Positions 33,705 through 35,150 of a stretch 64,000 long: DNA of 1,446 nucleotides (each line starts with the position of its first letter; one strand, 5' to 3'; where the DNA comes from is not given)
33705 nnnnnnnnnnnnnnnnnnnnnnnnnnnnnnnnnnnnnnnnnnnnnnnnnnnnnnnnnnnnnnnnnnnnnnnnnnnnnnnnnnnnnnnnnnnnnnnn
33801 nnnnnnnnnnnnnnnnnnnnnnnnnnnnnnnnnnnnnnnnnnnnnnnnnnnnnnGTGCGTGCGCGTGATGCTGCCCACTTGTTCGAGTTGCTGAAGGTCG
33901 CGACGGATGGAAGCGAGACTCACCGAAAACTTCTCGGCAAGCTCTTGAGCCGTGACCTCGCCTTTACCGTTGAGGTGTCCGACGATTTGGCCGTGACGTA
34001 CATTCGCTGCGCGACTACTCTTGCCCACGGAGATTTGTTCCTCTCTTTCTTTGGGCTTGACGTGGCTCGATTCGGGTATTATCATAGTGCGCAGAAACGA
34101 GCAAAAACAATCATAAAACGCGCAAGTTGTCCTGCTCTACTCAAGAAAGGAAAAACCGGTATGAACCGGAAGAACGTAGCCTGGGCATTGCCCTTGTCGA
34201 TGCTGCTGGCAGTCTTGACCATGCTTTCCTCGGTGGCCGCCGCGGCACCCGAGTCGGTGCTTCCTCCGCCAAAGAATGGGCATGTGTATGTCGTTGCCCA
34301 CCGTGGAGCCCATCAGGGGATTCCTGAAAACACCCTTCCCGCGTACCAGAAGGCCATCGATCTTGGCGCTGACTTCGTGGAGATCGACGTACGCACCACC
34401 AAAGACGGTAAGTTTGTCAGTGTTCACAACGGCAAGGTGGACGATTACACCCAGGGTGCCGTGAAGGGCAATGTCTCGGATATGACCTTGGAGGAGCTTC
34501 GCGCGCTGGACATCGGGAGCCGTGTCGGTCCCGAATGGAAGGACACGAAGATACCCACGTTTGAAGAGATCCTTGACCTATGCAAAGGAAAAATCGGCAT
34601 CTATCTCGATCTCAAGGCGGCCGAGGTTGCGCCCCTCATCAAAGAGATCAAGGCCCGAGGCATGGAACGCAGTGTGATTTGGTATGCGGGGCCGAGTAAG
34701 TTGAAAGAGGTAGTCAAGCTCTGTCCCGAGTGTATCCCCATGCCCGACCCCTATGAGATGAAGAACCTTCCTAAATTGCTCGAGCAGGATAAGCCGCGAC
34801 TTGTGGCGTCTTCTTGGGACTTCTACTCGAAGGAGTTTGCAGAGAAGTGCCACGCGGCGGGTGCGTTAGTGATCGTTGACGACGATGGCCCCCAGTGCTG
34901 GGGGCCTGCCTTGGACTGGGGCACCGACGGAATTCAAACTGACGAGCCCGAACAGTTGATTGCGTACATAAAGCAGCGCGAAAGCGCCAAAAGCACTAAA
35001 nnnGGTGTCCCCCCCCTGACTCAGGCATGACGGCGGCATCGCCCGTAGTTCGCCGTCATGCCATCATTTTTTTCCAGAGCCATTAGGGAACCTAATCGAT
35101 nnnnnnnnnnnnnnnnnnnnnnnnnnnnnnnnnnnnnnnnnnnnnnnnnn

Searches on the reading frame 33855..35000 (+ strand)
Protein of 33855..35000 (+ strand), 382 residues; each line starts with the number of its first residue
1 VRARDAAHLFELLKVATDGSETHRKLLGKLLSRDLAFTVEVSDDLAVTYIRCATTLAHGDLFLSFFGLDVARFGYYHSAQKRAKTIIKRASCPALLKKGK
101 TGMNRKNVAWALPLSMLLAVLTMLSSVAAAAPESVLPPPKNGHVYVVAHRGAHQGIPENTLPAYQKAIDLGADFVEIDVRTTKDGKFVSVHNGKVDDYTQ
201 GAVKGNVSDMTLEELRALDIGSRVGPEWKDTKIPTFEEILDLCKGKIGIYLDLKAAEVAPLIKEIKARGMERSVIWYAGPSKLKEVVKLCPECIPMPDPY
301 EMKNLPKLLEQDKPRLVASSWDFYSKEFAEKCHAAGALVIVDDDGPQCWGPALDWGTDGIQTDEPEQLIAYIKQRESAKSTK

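Call 75: search_protein_families(library=pfam, max_evalue=0.00001, proteins=[window:33855-35000:+])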
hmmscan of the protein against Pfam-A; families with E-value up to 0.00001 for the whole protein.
window:33855-35000:+ (382 aa): 1 family
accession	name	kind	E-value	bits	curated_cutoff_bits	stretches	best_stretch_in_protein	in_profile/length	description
PF03009.23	GDPD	-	3.2e-28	99.9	23.6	1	149-260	1-113/244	Glycerophosphoryl diester phosphodiesterase family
